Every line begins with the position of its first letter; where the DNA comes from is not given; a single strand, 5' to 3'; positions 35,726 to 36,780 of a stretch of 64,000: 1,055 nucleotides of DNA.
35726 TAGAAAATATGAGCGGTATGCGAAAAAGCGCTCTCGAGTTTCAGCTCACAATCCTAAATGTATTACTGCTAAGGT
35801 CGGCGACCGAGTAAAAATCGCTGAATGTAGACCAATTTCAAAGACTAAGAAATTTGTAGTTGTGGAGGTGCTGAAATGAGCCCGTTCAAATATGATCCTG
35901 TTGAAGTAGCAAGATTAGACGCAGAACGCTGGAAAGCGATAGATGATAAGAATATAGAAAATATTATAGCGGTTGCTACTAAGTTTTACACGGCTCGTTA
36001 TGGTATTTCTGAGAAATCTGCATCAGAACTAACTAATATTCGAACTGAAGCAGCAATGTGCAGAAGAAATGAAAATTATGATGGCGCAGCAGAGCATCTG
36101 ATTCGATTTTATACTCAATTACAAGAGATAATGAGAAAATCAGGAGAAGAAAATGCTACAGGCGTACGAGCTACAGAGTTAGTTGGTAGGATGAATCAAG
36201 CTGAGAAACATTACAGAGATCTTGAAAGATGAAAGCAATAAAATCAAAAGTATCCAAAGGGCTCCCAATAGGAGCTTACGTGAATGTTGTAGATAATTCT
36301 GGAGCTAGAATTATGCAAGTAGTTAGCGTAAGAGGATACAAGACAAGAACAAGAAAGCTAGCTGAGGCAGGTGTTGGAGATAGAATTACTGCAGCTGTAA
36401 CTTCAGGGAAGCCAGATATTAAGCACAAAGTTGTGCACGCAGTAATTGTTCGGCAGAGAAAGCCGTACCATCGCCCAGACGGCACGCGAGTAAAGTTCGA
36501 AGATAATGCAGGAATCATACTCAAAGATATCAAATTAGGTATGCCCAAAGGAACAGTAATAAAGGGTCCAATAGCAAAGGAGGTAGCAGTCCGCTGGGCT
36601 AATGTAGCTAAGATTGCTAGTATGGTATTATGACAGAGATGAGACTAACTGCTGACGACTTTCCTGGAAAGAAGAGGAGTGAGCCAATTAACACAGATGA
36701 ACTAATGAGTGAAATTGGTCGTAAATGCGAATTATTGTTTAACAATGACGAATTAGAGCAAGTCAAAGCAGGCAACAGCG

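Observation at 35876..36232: Non-ribosomal ORF 1 embedded between S17 and L14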

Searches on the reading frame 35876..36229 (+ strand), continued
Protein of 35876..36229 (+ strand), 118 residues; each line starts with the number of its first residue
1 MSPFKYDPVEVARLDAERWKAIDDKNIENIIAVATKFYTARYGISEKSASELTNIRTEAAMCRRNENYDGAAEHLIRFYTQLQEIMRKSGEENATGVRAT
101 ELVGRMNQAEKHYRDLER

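Call 72: search_protein_families(library=ncbifam, proteins=[L068:97-687:+, L068:683-1042:+, L068:1047-1943:+, L068:1950-2861:+, L068:2861-3307:+, L061:5429-5881:+, L070:3140-3589:+], max_evalue=0.001)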
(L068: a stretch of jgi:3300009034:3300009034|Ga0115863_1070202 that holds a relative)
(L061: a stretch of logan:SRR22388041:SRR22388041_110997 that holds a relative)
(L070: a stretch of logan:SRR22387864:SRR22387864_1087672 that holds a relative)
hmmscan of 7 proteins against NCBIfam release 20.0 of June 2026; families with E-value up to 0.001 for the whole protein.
L068:97-687:+ (197 aa): 6 families
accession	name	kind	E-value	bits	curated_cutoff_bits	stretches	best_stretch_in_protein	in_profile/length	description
NF006226.0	PRK08356.1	equivalog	1.7e-12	47.4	189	1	3-191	6-193/195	hypothetical protein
NF041025.1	antiphage_deaminase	equivalog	6.3e-10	38.5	400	1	4-191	3-209/437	anti-phage dCTP deaminase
TIGR02322.1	phosphon_PhnN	equivalog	4e-06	26.6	156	1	3-166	2-167/179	phosphonate metabolism protein/1,5-bisphosphokinase (PRPP-forming) PhnN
NF007485.0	PRK10078.1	equivalog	0.00037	20.3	153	0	75-131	81-135/186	ribose 1,5-bisphosphokinase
TIGR00152.1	TIGR00152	equivalog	0.00047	20.1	65.55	0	4-61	1-54/188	dephospho-CoA kinase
TIGR02173.1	cyt_kin_arch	equivalog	0.00048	20.2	102.1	0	4-160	2-141/169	(d)CMP kinase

L068:683-1042:+ (120 aa): 0 families

L068:1047-1943:+ (299 aa): 16 families
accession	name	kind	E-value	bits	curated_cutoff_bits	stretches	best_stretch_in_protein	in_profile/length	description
NF041577.1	nside_bi_sphtase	equivalog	4.1e-48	163.9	400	1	3-277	3-263/276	3',5'-nucleoside bisphosphate phosphatase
NF047791.1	RNaseRnm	equivalog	1e-43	149.6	375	1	4-267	3-253/275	RNase RNM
NF041661.1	Cycl_ph_dihydrol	equivalog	1.9e-26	93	500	1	5-265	1-245/259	phosphoribosyl 1,2-cyclic phosphate 1,2-diphosphodiesterase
NF038032.1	CehA_McbA_metalo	domain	2.5e-14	53.4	80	2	4-69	5-71/315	CehA/McbA family metallohydrolase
NF004981.0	PRK06361.1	equivalog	2e-10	40.4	117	1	4-66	2-72/217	histidinol phosphate phosphatase domain-containing protein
NF045780.1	TrlF_fam_ATP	equivalog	4.4e-09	35.6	350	1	5-104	9-121/944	TrlF family AAA-like ATPase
NF001688.0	PRK00448.1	equivalog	1.9e-08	32.3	873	1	4-67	339-404/1445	PolC-type DNA polymerase III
NF004225.0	PRK05672.1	subfamily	3.1e-07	28.9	939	1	3-82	6-85/1047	error-prone DNA polymerase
TIGR00594.1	polc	superfamily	4.8e-07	28.2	434.35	1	3-74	1-74/1022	DNA polymerase III subunit alpha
NF004226.0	PRK05673.1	equivalog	2.8e-06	25.5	1002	1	2-70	5-75/1146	DNA polymerase III subunit alpha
NF005298.0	PRK06826.1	equivalog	3.7e-06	24.9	1260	1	2-69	4-73/1151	DNA polymerase III subunit alpha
TIGR01405.1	polC_Gram_pos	equivalog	2e-05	22.5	1043.45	1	4-66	105-169/1211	DNA polymerase III subunit alpha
NF005617.0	PRK07374.1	equivalog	0.00019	19.5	1653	1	1-65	1-67/1170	DNA polymerase III subunit alpha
NF007079.0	PRK09532.1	equivalog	0.00051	18.4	1525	1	1-66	1-68/876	DNA polymerase III subunit alpha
NF006375.0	PRK08609.1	equivalog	0.00054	18.7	426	0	5-42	338-375/571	DNA polymerase/3'-5' exonuclease PolX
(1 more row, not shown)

L068:1950-2861:+ (304 aa): 44 families (the best 25 are shown)
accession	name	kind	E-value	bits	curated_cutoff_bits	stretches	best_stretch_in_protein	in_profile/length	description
NF033103.1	bla_class_A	equivalog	9.6e-33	113.4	200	2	82-193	1-112/257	class A beta-lactamase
NF012099.1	SubclassA2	equivalog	3.5e-18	65.7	320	2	81-194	4-120/275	class A beta-lactamase, subclass A2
NF000389.2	blaPER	exception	1.4e-11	44.1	650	1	81-192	33-147/308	PER family extended-spectrum class A beta-lactamase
NF000447.2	bla-A_Chryseo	exception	3.2e-11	42.9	510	2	82-193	25-139/292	CGA/CIA family class A beta-lactamase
NF033139.1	blaZ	exception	3.2e-10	39.7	580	1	82-188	26-130/281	penicillin-hydrolyzing class A beta-lactamase BlaZ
NF033141.0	blaZ_gen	exception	9e-10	38.2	500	1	81-188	25-129/281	BlaZ-like penicillin-hydrolyzing class A beta-lactamase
NF000538.1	classA_carba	equivalog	1.1e-09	38.1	390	1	198-278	144-229/254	carbapenem-hydrolyzing class A beta-lactamase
NF000320.3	blaPEN-Bcc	equivalog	5.8e-09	35.6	540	0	197-282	189-278/300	PEN family class A beta-lactamase, Bcc-type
NF000481.1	carbeni_gen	exception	3.4e-08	33.3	430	1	79-193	23-136/284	CARB/PSE/RTG family carbenicillin-hydrolyzing class A beta-lactamase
NF012167.0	classA_firm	exception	6.5e-08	32.4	427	1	191-284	138-235/255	class A beta-lactamase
NF040467.1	blaRAA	exception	1.2e-07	31.2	590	1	82-195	25-141/290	RAA family extended-spectrum beta-lactamase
NF050797.1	blaCESS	exception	1.7e-07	30.9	525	1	81-188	38-144/296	CESS family extended-spectrum class A beta-lactamase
NF000324.2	blaLUT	exception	2.3e-07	30.3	600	0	83-192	40-148/296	LUT family class A beta-lactamase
NF000446.2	blaCIA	exception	5.4e-07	28.8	640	0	207-256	184-234/292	CIA family extended-spectrum class A beta-lactamase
NF033140.0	blaZ_mecC_type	exception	8.6e-07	28.7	600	1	82-186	26-127/283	mecC-type penicillin-hydrolyzing class A beta-lactamase BlaZ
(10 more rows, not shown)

L068:2861-3307:+ (149 aa): 22 families
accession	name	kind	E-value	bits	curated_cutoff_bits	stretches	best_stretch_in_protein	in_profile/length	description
TIGR01575.1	rimI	equivalog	6.2e-30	104.1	86.4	1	15-145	1-132/132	ribosomal protein S18-alanine N-acetyltransferase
NF002959.0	PRK03624.1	equivalog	8.4e-15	54.8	124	1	4-131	5-134/147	GNAT family acetyltransferase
NF007025.1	PRK09491.1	equivalog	1.6e-14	54.1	173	1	10-138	5-131/145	ribosomal protein S18-alanine N-acetyltransferase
NF040501.1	resist_ArsN2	equivalog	7.9e-08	32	125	1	44-130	22-105/133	arsenic resistance N-acetyltransferase ArsN2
NF008212.0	PRK10975.1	equivalog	4.5e-07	29.9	219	1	49-136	142-230/232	dTDP-4-amino-4,6-dideoxy-D-galactose acyltransferase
NF005840.0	PRK07757.1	equivalog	4.7e-07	29.8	154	1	47-130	43-122/153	N-acetyltransferase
TIGR03585.1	PseH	equivalog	1.1e-06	28.8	93.1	1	72-140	80-147/156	UDP-4-amino-4,6-dideoxy-N-acetyl-beta-L-altrosamine N-acetyltransferase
NF007853.0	PRK10562.1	equivalog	2.1e-06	28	125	1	50-131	52-125/146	N-acetyltransferase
TIGR02406.1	ectoine_EctA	equivalog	5.1e-06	26.6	120.6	1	46-125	39-122/157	diaminobutyrate acetyltransferase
NF040504.1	resist_ArsN1b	equivalog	5.1e-06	26.4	210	1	40-132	44-139/159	arsinothricin resistance N-acetyltransferase ArsN1 family B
TIGR03448.1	mycothiol_MshD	equivalog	6.5e-06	25.7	163.1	1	44-131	197-290/294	mycothiol synthase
TIGR03103.1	trio_acet_GNAT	equivalog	7.2e-06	24.8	569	1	73-132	159-218/547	N-acetylglutaminylglutamine synthetase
NF008964.0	PRK12308.1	equivalog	1e-05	24.1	657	1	46-127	503-580/624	argininosuccinate lyase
NF005921.0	PRK07922.1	equivalog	2.8e-05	23.8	180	1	30-129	30-126/170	amino-acid N-acetyltransferase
NF003641.0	PRK05279.1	equivalog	4e-05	22.7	344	1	9-127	298-413/441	amino-acid N-acetyltransferase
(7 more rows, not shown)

L061:5429-5881:+ (151 aa): 15 families
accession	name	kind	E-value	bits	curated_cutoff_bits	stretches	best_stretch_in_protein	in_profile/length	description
TIGR01575.1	rimI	equivalog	5.1e-27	94.6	86.4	1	16-146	1-132/132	ribosomal protein S18-alanine N-acetyltransferase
NF002959.0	PRK03624.1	equivalog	4e-11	42.8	124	1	4-133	4-135/147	GNAT family acetyltransferase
NF007025.1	PRK09491.1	equivalog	8.2e-11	42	173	1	12-146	6-141/145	ribosomal protein S18-alanine N-acetyltransferase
NF043067.1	AAC_6p_group_E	equivalog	2.3e-07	30.8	140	1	78-136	78-136/140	aminoglycoside 6'-N-acetyltransferase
TIGR03103.1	trio_acet_GNAT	equivalog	3.7e-07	29.1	569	1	76-132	161-217/547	N-acetylglutaminylglutamine synthetase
TIGR03448.1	mycothiol_MshD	equivalog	1.7e-06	27.6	163.1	1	46-131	198-289/294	mycothiol synthase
NF049894.1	CG3035_N_ac_Glu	equivalog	3.1e-06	26.6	280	1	69-129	231-291/300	N-acetylglutamate synthase, CG3035 family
NF033374.6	AAC_6p_Id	exception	3.9e-06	27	320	1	77-136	83-142/149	aminoglycoside N-acetyltransferase AAC(6')-Id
NF000224.3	AAC_6p_Acine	exception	7.6e-05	22.8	225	1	78-135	83-140/146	AAC(6')-Ighjkrstuvwx family aminoglycoside N-acetyltransferase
NF033083.0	AAC_3_I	equivalog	8e-05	22.9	200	1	73-128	80-135/145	AAC(3)-I family aminoglycoside N-acetyltransferase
NF000359.1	sat3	exception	9.6e-05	22.5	360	1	51-128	75-153/180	streptothricin N-acetyltransferase Sat3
NF000360.1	sat4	exception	0.00013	22.1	380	1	69-129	95-155/180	streptothricin N-acetyltransferase Sat4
NF005840.0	PRK07757.1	equivalog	0.00038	20.4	154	1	49-132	44-123/153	N-acetyltransferase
NF000115.2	AAC_6p_Iad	exception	0.00044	20.4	275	1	75-135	79-139/144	aminoglycoside N-acetyltransferase AAC(6')-Iad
NF008212.0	PRK10975.1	equivalog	0.00055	19.8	219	1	71-127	164-220/232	dTDP-4-amino-4,6-dideoxy-D-galactose acyltransferase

L070:3140-3589:+ (150 aa): 24 families
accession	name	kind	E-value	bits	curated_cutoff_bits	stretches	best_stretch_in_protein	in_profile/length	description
TIGR01575.1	rimI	equivalog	1e-31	109.8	86.4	1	15-145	1-132/132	ribosomal protein S18-alanine N-acetyltransferase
NF002959.0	PRK03624.1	equivalog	4.7e-17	62.1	124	1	5-130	6-133/147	GNAT family acetyltransferase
NF007025.1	PRK09491.1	equivalog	2.2e-13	50.4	173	1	10-137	5-130/145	ribosomal protein S18-alanine N-acetyltransferase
NF040501.1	resist_ArsN2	equivalog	1.1e-07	31.6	125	1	42-127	20-102/133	arsenic resistance N-acetyltransferase ArsN2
NF008212.0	PRK10975.1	equivalog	3.8e-07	30.2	219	1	49-133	142-227/232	dTDP-4-amino-4,6-dideoxy-D-galactose acyltransferase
TIGR02406.1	ectoine_EctA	equivalog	5.6e-07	29.7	120.6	1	45-126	38-123/157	diaminobutyrate acetyltransferase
TIGR03585.1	PseH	equivalog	9.4e-07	29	93.1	1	69-138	77-145/156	UDP-4-amino-4,6-dideoxy-N-acetyl-beta-L-altrosamine N-acetyltransferase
NF005840.0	PRK07757.1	equivalog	1.6e-06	28.1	154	1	47-129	43-121/153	N-acetyltransferase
NF043067.1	AAC_6p_group_E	equivalog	1.8e-06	27.9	140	1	37-129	41-130/140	aminoglycoside 6'-N-acetyltransferase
TIGR03103.1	trio_acet_GNAT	equivalog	3.6e-06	25.8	569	1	71-129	157-215/547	N-acetylglutaminylglutamine synthetase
TIGR03448.1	mycothiol_MshD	equivalog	4.1e-06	26.3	163.1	1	44-129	197-288/294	mycothiol synthase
NF005921.0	PRK07922.1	equivalog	1.6e-05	24.6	180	1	47-127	47-124/170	amino-acid N-acetyltransferase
NF008964.0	PRK12308.1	equivalog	2.5e-05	22.8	657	1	43-115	500-573/624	argininosuccinate lyase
NF049894.1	CG3035_N_ac_Glu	equivalog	2.9e-05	23.4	280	1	72-127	235-290/300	N-acetylglutamate synthase, CG3035 family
NF003641.0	PRK05279.1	equivalog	3.9e-05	22.7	344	1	46-127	334-413/441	amino-acid N-acetyltransferase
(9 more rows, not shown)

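Call 74: find_encoding_contigs(protein=P0129, flank=10000, max_places=3)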
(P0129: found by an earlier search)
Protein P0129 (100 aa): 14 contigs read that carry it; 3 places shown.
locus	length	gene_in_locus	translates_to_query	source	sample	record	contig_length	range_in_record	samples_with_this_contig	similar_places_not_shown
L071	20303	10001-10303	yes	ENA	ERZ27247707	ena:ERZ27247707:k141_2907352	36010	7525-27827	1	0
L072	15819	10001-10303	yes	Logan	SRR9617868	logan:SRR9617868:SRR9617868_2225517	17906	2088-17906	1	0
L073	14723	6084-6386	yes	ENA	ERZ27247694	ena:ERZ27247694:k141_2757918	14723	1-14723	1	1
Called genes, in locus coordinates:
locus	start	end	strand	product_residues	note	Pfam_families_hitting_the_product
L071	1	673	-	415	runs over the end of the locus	PF13191:AAA_16, PF00004:AAA, PF13401:AAA_22, PF22703:Cdc6_lid, PF09079:WHD_Cdc6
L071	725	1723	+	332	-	-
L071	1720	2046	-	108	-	-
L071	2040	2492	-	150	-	PF13404:HTH_AsnC-type, PF13412:HTH_24, PF08279:HTH_11 (weak), PF01037:AsnC_trans_reg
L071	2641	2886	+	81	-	-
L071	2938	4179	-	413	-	-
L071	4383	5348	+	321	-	PF00297:Ribosomal_L3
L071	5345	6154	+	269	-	PF00573:Ribosomal_L4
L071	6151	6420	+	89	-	PF00276:Ribosomal_L23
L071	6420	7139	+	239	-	PF03947:Ribosomal_L2_C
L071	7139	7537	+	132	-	PF00203:Ribosomal_S19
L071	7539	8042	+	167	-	PF00237:Ribosomal_L22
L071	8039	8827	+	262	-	PF07650:KH_2, PF00189:Ribosomal_S3_C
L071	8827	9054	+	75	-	PF00831:Ribosomal_L29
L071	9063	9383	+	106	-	PF01253:SUI1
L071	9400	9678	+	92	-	PF01868:RNase_P-MRP_p29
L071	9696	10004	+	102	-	PF00366:Ribosomal_S17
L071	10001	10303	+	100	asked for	-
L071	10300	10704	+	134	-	PF00238:Ribosomal_L14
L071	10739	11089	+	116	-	PF16906:Ribosomal_L26, PF00467:KOW (weak)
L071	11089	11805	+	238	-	PF08071:RS4NT, PF00900:Ribosomal_S4e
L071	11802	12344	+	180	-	PF00281:Ribosomal_L5, PF00673:Ribosomal_L5_C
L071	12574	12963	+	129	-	PF00410:Ribosomal_S8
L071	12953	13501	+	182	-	PF00347:Ribosomal_L6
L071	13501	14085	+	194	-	PF01655:Ribosomal_L32e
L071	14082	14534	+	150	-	PF01280:Ribosomal_L19e, PF25476:Ribosomal_L19e_C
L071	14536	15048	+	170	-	PF17144:Ribosomal_L5e, PF00861:Ribosomal_L18p, PF17144:Ribosomal_L5e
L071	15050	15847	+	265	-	PF00333:Ribosomal_S5, PF03719:Ribosomal_S5_C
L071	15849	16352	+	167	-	PF00327:Ribosomal_L30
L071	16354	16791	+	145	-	PF00828:Ribosomal_L27A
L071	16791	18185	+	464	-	PF00344:SecY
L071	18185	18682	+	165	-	PF01956:EMC3_TMCO1, PF13858:DUF4199 (weak)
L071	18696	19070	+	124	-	PF01199:Ribosomal_L34e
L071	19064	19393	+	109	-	-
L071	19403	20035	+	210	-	-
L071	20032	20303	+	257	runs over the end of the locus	PF00491:Arginase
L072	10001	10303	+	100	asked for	-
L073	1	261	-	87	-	?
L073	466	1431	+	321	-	PF00297:Ribosomal_L3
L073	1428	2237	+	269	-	PF00573:Ribosomal_L4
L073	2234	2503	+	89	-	PF00276:Ribosomal_L23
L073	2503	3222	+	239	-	PF03947:Ribosomal_L2_C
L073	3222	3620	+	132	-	PF00203:Ribosomal_S19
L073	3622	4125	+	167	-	PF00237:Ribosomal_L22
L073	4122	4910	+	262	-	PF07650:KH_2, PF00189:Ribosomal_S3_C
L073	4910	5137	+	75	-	PF00831:Ribosomal_L29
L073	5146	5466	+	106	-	PF01253:SUI1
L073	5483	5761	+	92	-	PF01868:RNase_P-MRP_p29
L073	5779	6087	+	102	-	PF00366:Ribosomal_S17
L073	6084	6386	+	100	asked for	-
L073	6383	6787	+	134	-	PF00238:Ribosomal_L14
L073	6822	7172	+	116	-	PF16906:Ribosomal_L26, PF00467:KOW (weak)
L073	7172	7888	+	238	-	PF08071:RS4NT, PF00900:Ribosomal_S4e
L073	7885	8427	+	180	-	PF00281:Ribosomal_L5, PF00673:Ribosomal_L5_C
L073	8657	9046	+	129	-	PF00410:Ribosomal_S8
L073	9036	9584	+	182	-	PF00347:Ribosomal_L6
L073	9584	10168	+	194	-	PF01655:Ribosomal_L32e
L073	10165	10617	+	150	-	PF01280:Ribosomal_L19e, PF25476:Ribosomal_L19e_C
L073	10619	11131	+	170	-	PF17144:Ribosomal_L5e, PF00861:Ribosomal_L18p, PF17144:Ribosomal_L5e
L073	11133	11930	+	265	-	PF00333:Ribosomal_S5, PF03719:Ribosomal_S5_C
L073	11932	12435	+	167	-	PF00327:Ribosomal_L30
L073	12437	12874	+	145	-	PF00828:Ribosomal_L27A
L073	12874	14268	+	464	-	PF00344:SecY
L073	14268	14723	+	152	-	?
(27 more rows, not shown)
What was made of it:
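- In the P0129 lineage it is the sole insertion in the whole operon (call 74).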

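Call 76: search_protein_families(library=pfam, proteins=[L061:6588-8447:-, L069:2654-3697:-, L070:1-912:+, L069:1-669:+, L061:2133-2363:+], max_evalue=0.001)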
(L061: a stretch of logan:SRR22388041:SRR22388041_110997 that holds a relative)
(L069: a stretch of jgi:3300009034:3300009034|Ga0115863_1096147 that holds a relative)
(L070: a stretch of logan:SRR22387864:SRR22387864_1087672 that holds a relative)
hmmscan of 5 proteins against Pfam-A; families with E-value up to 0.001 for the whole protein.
L061:6588-8447:- (620 aa): 2 families
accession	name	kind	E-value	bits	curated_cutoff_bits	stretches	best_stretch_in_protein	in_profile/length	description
PF00912.28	Transgly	-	3.6e-62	209.4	27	1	3-169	11-177/178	Transglycosylase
PF00905.27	Transpeptidase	-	2.9e-21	76.4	22.1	1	257-553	1-299/299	Penicillin binding protein transpeptidase domain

L069:2654-3697:- (348 aa): 1 family
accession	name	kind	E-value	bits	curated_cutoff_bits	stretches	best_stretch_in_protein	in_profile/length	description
PF00905.27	Transpeptidase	-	9e-22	78.1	22.1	1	1-278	9-298/299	Penicillin binding protein transpeptidase domain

L070:1-912:+ (303 aa): 2 families
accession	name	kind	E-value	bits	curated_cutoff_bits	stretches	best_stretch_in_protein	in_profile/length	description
PF00294.29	PfkB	-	1.2e-37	130.4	25.8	1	21-280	27-296/302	pfkB family carbohydrate kinase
PF08543.17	Phos_pyr_kin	-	0.0002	21.3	27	1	164-265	112-223/246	Phosphomethylpyrimidine kinase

L069:1-669:+ (222 aa): 0 families

L061:2133-2363:+ (77 aa): 0 families
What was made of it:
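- They come from related organisms, so they amount to about one observation and point equally to the cell wall (calls 72, 76). The anchor-less subgroup sits next to a class A PBP and a beta-lactamase-like gene (calls 72, 76).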

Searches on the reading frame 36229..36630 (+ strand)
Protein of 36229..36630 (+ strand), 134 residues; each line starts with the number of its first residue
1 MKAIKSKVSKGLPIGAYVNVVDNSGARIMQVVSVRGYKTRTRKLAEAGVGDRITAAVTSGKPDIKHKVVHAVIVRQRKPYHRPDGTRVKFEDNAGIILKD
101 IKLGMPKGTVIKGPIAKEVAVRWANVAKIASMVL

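Call 3: search_protein_families(library=pfam, proteins=[window:36229-36630:+], max_evalue=1)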
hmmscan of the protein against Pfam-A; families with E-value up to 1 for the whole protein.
window:36229-36630:+ (134 aa): 1 family
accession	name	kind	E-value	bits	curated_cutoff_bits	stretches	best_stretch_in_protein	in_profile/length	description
PF00238.24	Ribosomal_L14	-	2.6e-33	115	23.6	1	14-134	4-122/122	Ribosomal protein L14p/L23e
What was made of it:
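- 36229..36633 (+): uL14 gene (134 aa). Pfam Ribosomal_L14, E 2.6e-33 (call 3).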

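Call 10: find_related_loci(query=window:36229-36630:+, collection=genome_contigs, flank=4000)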
Query window:36229-36630:+ (134 aa) in genome_contigs; peptide patterns used: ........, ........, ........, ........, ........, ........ (x = any residue, [..] = any of these).
207 stretches matched a pattern; 58 encode a relative of the query (tblastn E <= 1e-3); 58 distinct loci.
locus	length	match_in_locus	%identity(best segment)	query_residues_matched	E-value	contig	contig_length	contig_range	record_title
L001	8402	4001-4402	71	1-134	9e-63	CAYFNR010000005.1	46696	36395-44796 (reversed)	MAG TPA_asm: Candidatus Woesearchaeota archaeon isolate ERP019367_co1_97 genome assembly, contig: NODE_844_length_46696_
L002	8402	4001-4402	64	1-134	1e-56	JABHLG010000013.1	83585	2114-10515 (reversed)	MAG: Candidatus Woesearchaeota archaeon isolate SI037S2_bin39 k141_934471, whole genome shotgun sequence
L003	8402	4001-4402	66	1-134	2e-56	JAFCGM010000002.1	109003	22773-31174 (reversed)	Candidatus Pacearchaeota archaeon isolate Meg22_810_Bin_162 Meg22_810_Bin_162_scaffold_141, whole genome shotgun sequenc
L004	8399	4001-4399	56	1-134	1e-46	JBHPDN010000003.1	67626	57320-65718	Nanoarchaeota archaeon isolate SAG AM-311-B02 NODE_3_length_67626_cov_30.224919, whole genome shotgun sequence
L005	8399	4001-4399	54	1-134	3e-44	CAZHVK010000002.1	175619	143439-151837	MAG TPA_asm: uncultured Methanosarcinales archaeon isolate binchicken_co330_8 genome assembly, contig: NODE_37_length_17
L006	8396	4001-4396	43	1-134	8e-31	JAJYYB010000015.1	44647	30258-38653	MAG: Candidatus Micrarchaeota archaeon isolate FK3.bin83 NODE_1526_length_44647_cov_2.620395, whole genome shotgun seque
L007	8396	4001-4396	45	1-134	1e-30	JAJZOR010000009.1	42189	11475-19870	MAG: Candidatus Micrarchaeota archaeon isolate MAS5.bin21 NODE_149_length_42189_cov_44.307023, whole genome shotgun sequ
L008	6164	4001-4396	44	1-134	5e-29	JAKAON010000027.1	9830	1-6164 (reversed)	MAG: Candidatus Micrarchaeota archaeon isolate YF1.bin19 NODE_8690_length_9830_cov_2.910646, whole genome shotgun sequen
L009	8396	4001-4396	43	1-134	3e-30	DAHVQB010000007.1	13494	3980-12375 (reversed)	MAG TPA_asm: Candidatus Micrarchaeota archaeon isolate clean615 k141_653989, whole genome shotgun sequence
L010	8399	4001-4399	41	1-134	4e-27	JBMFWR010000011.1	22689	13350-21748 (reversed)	MAG: Candidatus Micrarchaeia archaeon isolate KM4364-23 NODE_11_length_22689_cov_5.505042, whole genome shotgun sequence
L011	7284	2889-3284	41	1-134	5e-27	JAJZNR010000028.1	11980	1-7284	MAG: Candidatus Micrarchaeota archaeon isolate MAS4.bin27 NODE_6430_length_11980_cov_15.661773, whole genome shotgun seq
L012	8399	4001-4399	43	1-134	8e-27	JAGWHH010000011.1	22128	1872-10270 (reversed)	MAG: Candidatus Micrarchaeota archaeon isolate REEA73 REEA73_11_length_22128_cov_4.553762, whole genome shotgun sequence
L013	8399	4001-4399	41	1-134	8e-27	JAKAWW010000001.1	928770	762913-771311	MAG: Candidatus Micrarchaeota archaeon isolate YP4.bin88 NODE_4_length_928770_cov_34.890113, whole genome shotgun sequen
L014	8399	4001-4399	46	1-134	9e-27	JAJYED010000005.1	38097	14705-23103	MAG: Candidatus Micrarchaeota archaeon isolate DBS1-1.bin141 NODE_1628_length_38097_cov_1.473189, whole genome shotgun s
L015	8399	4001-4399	46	1-134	1e-26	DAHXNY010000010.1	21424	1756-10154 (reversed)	MAG TPA_asm: Candidatus Micrarchaeota archaeon isolate clean1794 NODE_10_length_21424_cov_8.703996, whole genome shotgun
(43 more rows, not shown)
